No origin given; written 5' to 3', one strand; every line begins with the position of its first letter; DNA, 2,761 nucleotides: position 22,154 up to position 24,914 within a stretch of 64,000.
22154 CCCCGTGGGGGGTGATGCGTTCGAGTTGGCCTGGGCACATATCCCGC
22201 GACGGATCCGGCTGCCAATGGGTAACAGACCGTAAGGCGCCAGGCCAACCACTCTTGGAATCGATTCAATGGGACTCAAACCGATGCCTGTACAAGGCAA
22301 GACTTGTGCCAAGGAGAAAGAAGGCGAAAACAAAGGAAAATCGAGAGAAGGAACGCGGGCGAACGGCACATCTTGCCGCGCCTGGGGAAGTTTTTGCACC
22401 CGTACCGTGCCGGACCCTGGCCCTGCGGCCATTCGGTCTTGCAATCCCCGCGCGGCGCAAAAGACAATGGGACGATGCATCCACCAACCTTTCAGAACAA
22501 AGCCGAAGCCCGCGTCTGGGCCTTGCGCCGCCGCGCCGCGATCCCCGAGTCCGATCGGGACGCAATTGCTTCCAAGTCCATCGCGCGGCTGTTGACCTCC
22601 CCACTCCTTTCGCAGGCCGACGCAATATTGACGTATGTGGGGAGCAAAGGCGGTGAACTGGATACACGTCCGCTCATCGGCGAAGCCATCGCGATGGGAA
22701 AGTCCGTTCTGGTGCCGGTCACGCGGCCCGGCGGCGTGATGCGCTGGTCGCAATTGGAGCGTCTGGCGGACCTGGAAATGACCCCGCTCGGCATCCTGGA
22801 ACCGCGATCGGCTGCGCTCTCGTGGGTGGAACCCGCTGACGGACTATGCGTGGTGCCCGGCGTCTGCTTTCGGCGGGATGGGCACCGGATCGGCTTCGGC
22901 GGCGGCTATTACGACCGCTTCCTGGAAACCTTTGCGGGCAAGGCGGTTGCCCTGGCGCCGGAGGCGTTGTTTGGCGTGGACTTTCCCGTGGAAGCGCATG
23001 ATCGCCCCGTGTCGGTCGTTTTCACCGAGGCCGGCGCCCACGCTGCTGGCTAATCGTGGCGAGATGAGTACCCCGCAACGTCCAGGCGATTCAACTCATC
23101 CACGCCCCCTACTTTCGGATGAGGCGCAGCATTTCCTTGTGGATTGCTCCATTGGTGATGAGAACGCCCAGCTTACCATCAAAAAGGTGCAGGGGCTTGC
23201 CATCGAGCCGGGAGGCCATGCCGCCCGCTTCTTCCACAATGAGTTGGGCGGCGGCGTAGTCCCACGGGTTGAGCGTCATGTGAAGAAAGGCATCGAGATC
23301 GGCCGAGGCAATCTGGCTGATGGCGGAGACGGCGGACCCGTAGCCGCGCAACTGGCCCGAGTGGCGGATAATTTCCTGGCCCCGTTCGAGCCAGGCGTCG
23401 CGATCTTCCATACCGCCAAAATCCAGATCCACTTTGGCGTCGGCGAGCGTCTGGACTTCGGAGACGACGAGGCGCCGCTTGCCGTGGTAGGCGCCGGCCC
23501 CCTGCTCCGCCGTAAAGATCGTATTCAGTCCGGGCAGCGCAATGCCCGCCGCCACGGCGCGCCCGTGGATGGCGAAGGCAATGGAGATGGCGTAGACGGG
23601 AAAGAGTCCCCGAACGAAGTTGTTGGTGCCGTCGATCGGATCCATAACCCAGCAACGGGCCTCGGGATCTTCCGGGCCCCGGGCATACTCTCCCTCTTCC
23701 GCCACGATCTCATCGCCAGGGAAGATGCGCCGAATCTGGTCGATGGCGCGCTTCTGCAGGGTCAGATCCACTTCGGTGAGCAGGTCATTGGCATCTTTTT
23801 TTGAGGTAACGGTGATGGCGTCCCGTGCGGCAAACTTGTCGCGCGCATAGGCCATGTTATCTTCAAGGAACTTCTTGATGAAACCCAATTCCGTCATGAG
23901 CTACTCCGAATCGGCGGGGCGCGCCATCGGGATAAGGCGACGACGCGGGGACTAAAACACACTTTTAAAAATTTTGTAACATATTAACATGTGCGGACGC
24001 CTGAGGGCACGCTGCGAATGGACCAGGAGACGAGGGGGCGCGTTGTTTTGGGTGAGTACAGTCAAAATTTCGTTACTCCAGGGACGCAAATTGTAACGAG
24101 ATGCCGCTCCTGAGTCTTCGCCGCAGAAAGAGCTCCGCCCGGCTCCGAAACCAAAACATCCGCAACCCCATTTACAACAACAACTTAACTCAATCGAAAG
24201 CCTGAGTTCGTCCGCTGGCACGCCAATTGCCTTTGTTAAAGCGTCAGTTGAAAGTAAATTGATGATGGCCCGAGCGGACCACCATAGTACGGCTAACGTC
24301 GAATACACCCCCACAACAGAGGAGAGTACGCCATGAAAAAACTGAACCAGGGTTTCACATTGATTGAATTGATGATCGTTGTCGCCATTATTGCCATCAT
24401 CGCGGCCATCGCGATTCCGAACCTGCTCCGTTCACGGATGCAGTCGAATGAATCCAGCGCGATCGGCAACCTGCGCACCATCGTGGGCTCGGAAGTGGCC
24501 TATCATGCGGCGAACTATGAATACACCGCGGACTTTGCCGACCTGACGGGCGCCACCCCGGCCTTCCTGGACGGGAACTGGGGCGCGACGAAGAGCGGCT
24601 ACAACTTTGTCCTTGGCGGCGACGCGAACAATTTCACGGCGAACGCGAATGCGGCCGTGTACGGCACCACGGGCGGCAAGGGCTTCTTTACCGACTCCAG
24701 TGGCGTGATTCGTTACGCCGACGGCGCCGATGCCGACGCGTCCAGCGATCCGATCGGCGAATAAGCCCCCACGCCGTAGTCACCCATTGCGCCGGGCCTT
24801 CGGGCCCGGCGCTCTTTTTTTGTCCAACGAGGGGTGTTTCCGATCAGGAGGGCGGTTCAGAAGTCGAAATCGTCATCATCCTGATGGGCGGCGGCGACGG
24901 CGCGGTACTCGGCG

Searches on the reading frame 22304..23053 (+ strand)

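Call 52: search_protein_families(library=pfam, proteins=[window:22304-23053:+], max_evalue=0.00001)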
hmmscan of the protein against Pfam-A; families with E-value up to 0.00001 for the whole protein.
window:22304-23053:+ (249 aa): 1 family
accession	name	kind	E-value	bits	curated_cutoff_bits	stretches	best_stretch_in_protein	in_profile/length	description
PF01812.26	5-FTHF_cyc-lig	-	2.9e-31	109.2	27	1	66-242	1-186/186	5-formyltetrahydrofolate cyclo-ligase family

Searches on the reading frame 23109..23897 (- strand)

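Call 52: search_protein_families(library=pfam, proteins=[window:23109-23897:-], max_evalue=0.00001)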
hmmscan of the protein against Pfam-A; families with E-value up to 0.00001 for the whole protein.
window:23109-23897:- (262 aa): 1 family
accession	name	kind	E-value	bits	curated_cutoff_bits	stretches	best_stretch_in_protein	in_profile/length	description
PF00459.30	Inositol_P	-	1.2e-45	156.5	27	1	21-258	23-264/271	Inositol monophosphatase family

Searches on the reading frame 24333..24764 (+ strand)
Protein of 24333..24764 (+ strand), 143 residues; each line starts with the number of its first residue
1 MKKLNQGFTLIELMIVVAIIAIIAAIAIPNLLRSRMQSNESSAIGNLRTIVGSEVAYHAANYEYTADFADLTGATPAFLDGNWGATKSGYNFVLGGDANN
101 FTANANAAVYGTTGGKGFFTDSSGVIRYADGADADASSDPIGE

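Call 52: search_protein_families(library=pfam, proteins=[window:24333-24764:+], max_evalue=0.00001)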
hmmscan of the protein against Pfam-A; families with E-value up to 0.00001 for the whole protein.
window:24333-24764:+ (143 aa): 1 family
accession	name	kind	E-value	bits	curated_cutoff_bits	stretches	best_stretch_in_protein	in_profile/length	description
PF07963.17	N_methyl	-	1.2e-09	37.8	21.2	1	3-28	2-27/27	Prokaryotic N-terminal methylation motif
